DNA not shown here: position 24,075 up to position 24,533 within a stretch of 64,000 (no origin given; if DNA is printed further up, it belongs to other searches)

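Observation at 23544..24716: Highly basic 4x-repeat membrane protein whose 'KGW' helix module reappears on the tail of a surface-locus protein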

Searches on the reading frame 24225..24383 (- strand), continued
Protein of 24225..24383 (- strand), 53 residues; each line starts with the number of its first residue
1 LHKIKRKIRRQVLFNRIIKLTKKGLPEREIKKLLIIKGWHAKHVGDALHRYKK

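Call 37: search_protein_families(library=ncbifam, proteins=[P0047, P0057, P0082, P0034, P0116, P0119, P0036, P0046], max_evalue=0.01)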
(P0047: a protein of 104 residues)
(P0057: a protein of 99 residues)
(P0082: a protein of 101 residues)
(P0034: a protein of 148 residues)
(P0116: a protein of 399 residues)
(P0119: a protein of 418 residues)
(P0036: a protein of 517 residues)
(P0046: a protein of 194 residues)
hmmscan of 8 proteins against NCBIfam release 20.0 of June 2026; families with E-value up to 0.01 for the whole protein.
P0047 (104 aa): 3 families
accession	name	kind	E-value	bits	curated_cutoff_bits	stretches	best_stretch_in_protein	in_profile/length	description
NF001057.0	PRK00117.3-3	equivalog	0.0002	21.5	146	0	12-48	57-93/151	recombination regulator RecX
NF001053.0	PRK00117.1-3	equivalog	0.00029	21.2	216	0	12-47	90-125/180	recombination regulator RecX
NF001052.0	PRK00117.1-1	equivalog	0.0051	17.1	266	0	11-49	75-113/166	recombination regulator RecX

P0057 (99 aa): 6 families
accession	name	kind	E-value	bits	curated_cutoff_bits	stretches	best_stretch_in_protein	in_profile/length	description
NF001053.0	PRK00117.1-3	equivalog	1.4e-06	28.8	216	0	5-41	91-127/180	recombination regulator RecX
NF001052.0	PRK00117.1-1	equivalog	3.9e-06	27.2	266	1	4-40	76-112/166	recombination regulator RecX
NF001054.0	PRK00117.2-1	equivalog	8.2e-06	26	189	0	56-92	61-97/154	recombination regulator RecX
NF001057.0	PRK00117.3-3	equivalog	0.00018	21.6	146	1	5-90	7-90/151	recombination regulator RecX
NF002897.0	PRK03430.1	equivalog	0.0023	18.1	191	0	18-48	24-54/157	DUF494 family protein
NF001058.0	PRK00117.4-1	equivalog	0.0028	17.7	194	0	69-96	78-105/214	recombination regulator RecX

P0082 (101 aa): 2 families
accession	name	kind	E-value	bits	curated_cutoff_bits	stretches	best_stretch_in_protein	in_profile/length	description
NF001058.0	PRK00117.4-1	equivalog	0.00043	20.4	194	0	40-70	80-110/214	recombination regulator RecX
NF002360.0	PRK01322.1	equivalog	0.0085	15.6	226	1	13-100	17-103/243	6-carboxyhexanoate--CoA ligase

P0034 (148 aa): 6 families
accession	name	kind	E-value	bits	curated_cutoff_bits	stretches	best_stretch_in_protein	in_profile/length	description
NF001057.0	PRK00117.3-3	equivalog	4e-06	27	146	1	108-145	57-94/151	recombination regulator RecX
NF001053.0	PRK00117.1-3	equivalog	4.3e-06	27.2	216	1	108-144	90-126/180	recombination regulator RecX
NF001054.0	PRK00117.2-1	equivalog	0.00028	21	189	1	65-144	21-98/154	recombination regulator RecX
NF001058.0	PRK00117.4-1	equivalog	0.0021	18.1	194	1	68-144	78-151/214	recombination regulator RecX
TIGR03620.1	F420_MSMEG_4141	subfamily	0.0022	17.4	219.8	0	104-126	200-222/280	TIGR03620 family F420-dependent LLM class oxidoreductase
NF001052.0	PRK00117.1-1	equivalog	0.0025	18.1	266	0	108-144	76-112/166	recombination regulator RecX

P0116 (399 aa): 2 families
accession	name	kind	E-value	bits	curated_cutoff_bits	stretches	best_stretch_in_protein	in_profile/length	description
NF001057.0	PRK00117.3-3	equivalog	1.3e-06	28.6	146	1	3-116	5-110/151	recombination regulator RecX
NF001053.0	PRK00117.1-3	equivalog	0.0048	17.2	216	0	63-106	90-133/180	recombination regulator RecX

P0119 (418 aa): 0 families

P0036 (517 aa): 6 families
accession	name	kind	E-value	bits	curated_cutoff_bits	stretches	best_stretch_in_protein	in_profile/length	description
NF001058.0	PRK00117.4-1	equivalog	5.4e-08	33.1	194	0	177-267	69-154/214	recombination regulator RecX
NF001065.0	PRK00117.5-5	equivalog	9.1e-08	32.4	175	0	185-263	18-92/149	recombination regulator RecX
NF010732.0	PRK14134.1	equivalog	8.7e-06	25.6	351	1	67-169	116-216/283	recombination regulator RecX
NF010733.0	PRK14135.1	equivalog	2.9e-05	23.8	240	1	17-101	180-262/267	recombination regulator RecX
NF001054.0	PRK00117.2-1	equivalog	9.3e-05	22.6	189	0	191-265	27-99/154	recombination regulator RecX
NF002897.0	PRK03430.1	equivalog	0.00038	20.6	191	0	134-180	22-68/157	DUF494 family protein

P0046 (194 aa): 6 families
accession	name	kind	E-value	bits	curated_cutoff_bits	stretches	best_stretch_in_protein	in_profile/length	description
NF001057.0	PRK00117.3-3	equivalog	4e-08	33.5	146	1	41-99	35-93/151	recombination regulator RecX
NF001065.0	PRK00117.5-5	equivalog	1.5e-07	31.7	175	1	17-115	13-107/149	recombination regulator RecX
NF040500.1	Bdr_N_group2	subfamily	2.5e-07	30.4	40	0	120-146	7-33/47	Bdr family repetitive protein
NF001054.0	PRK00117.2-1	equivalog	1.3e-05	25.3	189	1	16-120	15-117/154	recombination regulator RecX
NF001053.0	PRK00117.1-3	equivalog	1.6e-05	25.3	216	1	38-100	65-127/180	recombination regulator RecX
NF002096.0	PRK00939.1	subfamily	0.0041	17.3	98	0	167-190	77-100/102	stress response translation initiation inhibitor YciH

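Call 38: list_cluster_members(proteins=[P0016, P0020, P0021, P0025, P0036, P0116, P0119, P0047, P0034, P0017])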
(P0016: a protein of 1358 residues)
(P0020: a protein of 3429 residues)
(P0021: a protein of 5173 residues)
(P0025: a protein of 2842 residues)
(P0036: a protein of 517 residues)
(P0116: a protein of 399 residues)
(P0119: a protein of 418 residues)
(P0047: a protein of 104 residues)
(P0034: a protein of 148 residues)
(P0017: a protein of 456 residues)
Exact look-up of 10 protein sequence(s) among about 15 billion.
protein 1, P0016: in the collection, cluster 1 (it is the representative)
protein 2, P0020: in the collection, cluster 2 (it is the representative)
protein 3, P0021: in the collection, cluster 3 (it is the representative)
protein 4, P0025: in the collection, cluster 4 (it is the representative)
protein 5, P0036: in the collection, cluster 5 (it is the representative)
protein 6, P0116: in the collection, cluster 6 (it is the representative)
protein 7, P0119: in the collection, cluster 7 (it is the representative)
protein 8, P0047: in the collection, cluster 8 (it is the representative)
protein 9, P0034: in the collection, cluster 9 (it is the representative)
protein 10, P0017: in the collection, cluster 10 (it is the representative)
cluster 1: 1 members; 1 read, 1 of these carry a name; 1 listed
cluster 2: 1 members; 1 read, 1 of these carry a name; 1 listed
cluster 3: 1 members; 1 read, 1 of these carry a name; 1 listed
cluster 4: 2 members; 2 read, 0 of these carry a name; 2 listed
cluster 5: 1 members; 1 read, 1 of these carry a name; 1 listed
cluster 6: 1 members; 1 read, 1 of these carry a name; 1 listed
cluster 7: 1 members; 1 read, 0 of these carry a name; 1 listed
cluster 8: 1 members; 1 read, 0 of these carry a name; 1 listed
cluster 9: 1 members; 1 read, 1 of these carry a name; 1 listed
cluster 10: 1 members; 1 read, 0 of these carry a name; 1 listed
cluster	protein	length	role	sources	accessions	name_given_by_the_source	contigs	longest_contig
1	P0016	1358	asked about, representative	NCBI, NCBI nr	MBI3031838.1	hypothetical protein HYY69_00010 [Candidatus Woesearchaeota archaeon] | hypothetical protein [Candidatus Woesearchaeota archaeon]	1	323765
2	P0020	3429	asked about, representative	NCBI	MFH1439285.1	MAG: LamG-like jellyroll fold domain-containing protein, partial [Candidatus ...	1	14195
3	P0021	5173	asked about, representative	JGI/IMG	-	parallel beta-helix repeat protein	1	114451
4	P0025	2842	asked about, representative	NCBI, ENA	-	-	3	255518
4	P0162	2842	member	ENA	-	-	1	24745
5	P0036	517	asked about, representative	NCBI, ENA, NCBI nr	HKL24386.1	MAG TPA: hypothetical protein VJ912_03550 [Candidatus Nanoarchaeia archaeon] | hypothetical protein [Candidatus Nanoarchaeia archaeon]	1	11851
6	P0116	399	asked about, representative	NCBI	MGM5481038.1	MAG: hypothetical protein ACQESE_01365 [Nanobdellota archaeon]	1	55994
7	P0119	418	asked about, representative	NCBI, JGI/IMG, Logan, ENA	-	-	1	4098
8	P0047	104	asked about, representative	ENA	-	-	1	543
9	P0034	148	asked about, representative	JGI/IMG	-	cell division protein YceG involved in septum cleavage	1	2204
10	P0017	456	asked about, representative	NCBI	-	-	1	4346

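Call 45: predict_structure(alignment_id=A1)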
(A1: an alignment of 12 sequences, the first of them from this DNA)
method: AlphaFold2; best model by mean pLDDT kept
length: 53 residues; sequences in the alignment: 12
mean_pLDDT: 94.5   pTM: 0.72
mean pLDDT of the five models: 94.5, 93.9, 93.3, 93.1, 92.5
residues with pLDDT >= 90: 49; 70-90: 4; 50-70: 0; < 50: 0
segments of 3 or more residues with pLDDT < 50: none
pLDDT, mean of each block of 10 residues (from residue 1): 92 96 96 96 95 88
secondary structure, 60 per line:
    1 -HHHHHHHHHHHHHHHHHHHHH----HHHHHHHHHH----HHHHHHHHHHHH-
elements in order: H2-22 H27-36 H41-52

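Call 50: fold_search(model_id=the predicted structure, library=pdb)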
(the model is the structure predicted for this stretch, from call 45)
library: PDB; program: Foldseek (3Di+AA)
matches with E <= 10: 45; with E <= 0.001: 0
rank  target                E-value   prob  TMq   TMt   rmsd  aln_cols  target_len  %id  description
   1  5oml_B                2.8e+00  0.41  0.65  0.54   2.4        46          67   17  Crystal structure of Trypanosoma Brucei PEX14 N-terminal domain in complex with small molecules to investigate the wat (released 2019-03-06)
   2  8s0e_7                3.0e+00  0.33  0.60  0.11   2.2        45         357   20  H. sapiens OCCM bound to double stranded DNA (released 2024-10-02)
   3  4xvn_F                3.0e+00  0.28  0.51  0.23   3.1        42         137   24  Crystal structure of the small terminase from thermophilic phage G20C (released 2016-02-10)
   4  6spt                  3.2e+00  0.35  0.65  0.52   2.4        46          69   17  High resolution crystal structure of N-terminal domain of PEX14 from Trypanosoma brucei in complex with the fist compoun (released 2020-01-01)
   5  7qrc_B                3.4e+00  0.30  0.64  0.58   3.1        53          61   21  X-ray structure of Trypanosoma cruzi PEX14 in complex with a PEX5-PEX14 PPI inhibitor (released 2022-11-23)
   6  9j89_D                3.4e+00  0.28  0.58  0.50   2.2        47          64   21  zbp1 nucleic acid complex (released 2025-06-25)
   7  9a4r_A                3.4e+00  0.28  0.48  0.15   2.7        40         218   30  Integrative model of RPSH-RPOB by crosslinking MS and deep learning (released 2024-09-18)
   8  5l87                  3.7e+00  0.30  0.63  0.55   2.5        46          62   17  Targeting the PEX14-PEX5 interaction by small molecules provides novel therapeutic routes to treat trypanosomiases. (released 2017-03-08)
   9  3c1d_B                4.2e+00  0.44  0.71  0.26   1.7        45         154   22  X-ray crystal structure of RecX (released 2008-07-15)
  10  6s7m_B                4.2e+00  0.30  0.65  0.54   2.5        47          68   17  Structure of parasitic PEX14 in complex with a benzo[b]thiophene-7-carboxylic acid. (released 2020-07-15)
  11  5n8v_A                4.2e+00  0.25  0.62  0.54   2.5        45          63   18  Targeting the PEX14-PEX5 interaction by small molecules provides novel therapeutic routes to treat trypanosomiases. (released 2017-03-15)
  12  5oml_A                4.2e+00  0.25  0.62  0.54   2.5        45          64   18  Crystal structure of Trypanosoma Brucei PEX14 N-terminal domain in complex with small molecules to investigate the wat (released 2019-03-06)
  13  6s7m_H                4.5e+00  0.25  0.64  0.54   2.7        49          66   16  Structure of parasitic PEX14 in complex with a benzo[b]thiophene-7-carboxylic acid. (released 2020-07-15)
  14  5v1u_B                4.9e+00  0.33  0.60  0.40   1.6        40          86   20  TbiB1 in Complex with the TbiA(beta) Leader Peptide (released 2018-09-05)
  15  5mmc_MODEL_1_A        5.2e+00  0.23  0.67  0.54   2.7        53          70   17  Trypanosoma brucei Pex14 N-terminal domain (released 2017-03-08)
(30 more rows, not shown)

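Call 61: list_cluster_members(proteins=[P0022, P0026, P0028, P0030, P0035, P0043, P0044, P0071, P0078, P0112])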
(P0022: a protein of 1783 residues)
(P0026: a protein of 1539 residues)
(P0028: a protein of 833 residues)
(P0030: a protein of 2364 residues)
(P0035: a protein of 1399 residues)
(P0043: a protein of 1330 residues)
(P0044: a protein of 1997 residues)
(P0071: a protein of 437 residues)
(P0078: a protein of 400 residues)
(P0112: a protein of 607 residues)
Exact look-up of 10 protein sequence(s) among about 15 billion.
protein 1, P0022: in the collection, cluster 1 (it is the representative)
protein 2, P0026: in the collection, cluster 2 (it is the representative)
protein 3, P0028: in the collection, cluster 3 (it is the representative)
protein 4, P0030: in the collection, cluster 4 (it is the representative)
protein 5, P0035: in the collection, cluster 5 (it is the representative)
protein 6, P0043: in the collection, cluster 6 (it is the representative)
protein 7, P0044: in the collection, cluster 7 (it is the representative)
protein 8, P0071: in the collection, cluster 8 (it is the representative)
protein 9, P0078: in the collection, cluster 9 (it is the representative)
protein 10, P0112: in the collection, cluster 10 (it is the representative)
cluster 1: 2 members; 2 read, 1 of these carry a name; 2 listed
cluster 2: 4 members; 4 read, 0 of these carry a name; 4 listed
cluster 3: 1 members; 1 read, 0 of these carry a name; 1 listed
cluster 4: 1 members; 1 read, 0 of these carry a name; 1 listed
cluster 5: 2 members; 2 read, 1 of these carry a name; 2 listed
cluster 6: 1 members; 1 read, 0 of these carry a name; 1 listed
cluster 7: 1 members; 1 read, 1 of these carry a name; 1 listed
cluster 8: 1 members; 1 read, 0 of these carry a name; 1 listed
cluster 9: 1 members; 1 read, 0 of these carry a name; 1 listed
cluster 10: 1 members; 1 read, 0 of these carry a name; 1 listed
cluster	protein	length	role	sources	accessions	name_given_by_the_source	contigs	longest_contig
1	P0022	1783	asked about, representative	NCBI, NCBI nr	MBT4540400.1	hypothetical protein HOC35_02710, partial [Candidatus Woesearchaeota archaeon] | hypothetical protein [Candidatus Woesearchaeota archaeon]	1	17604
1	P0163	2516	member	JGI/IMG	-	-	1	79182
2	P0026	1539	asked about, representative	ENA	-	-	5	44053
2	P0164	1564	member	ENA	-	-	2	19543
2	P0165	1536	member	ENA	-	-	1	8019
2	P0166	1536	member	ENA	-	-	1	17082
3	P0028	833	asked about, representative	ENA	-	-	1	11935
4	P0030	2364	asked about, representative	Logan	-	-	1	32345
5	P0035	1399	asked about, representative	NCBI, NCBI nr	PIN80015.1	hypothetical protein COV16_01575 [Candidatus Woesearchaeota archaeon ... | MAG: hypothetical protein COV16_01575 [Candidatus Woesearchaeota archaeon ...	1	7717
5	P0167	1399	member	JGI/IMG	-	-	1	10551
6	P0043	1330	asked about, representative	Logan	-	-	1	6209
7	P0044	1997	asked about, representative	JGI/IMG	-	SOS response regulatory protein OraA/RecX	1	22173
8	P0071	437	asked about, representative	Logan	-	-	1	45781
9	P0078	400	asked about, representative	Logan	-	-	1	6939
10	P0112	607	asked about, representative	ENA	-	-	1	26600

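Call 62: search_protein_families(library=pfam, proteins=[P0016, P0022, P0035, P0044, P0059, P0050, P0064, P0049], max_evalue=0.0001)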
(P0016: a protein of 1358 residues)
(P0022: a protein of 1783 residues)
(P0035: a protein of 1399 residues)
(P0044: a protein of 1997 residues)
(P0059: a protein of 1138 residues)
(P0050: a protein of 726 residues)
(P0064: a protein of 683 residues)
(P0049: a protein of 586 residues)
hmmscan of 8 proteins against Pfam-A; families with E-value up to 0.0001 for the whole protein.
P0016 (1358 aa): 2 families
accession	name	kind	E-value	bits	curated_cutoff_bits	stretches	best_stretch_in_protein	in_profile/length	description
PF21982.2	RecX_HTH1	-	1.2e-12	48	26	0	1335-1358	17-40/40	RecX, first three-helix domain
PF23229.2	DUF7067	-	4.7e-06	26.8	27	0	782-808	28-54/56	Alpha-glucan water dikinase, DUF7067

P0022 (1783 aa): 0 families

P0035 (1399 aa): 2 families
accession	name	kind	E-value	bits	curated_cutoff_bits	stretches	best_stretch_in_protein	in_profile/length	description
PF05048.19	NosD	-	8.8e-11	42.1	23.6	1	475-628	17-162/212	Periplasmic copper-binding protein (NosD)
PF13229.12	Beta_helix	-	1.2e-08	35.2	25.9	2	510-661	9-149/158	Right handed beta helix region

P0044 (1997 aa): 0 families

P0059 (1138 aa): 1 family
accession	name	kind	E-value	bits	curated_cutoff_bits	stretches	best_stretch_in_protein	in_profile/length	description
PF13229.12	Beta_helix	-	2.6e-09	37.3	25.9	1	324-477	8-142/158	Right handed beta helix region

P0050 (726 aa): 0 families

P0064 (683 aa): 0 families

P0049 (586 aa): 1 family
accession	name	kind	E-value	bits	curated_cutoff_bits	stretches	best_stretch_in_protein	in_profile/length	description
PF05048.19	NosD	-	1.8e-09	37.8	23.6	1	2-43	169-212/212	Periplasmic copper-binding protein (NosD)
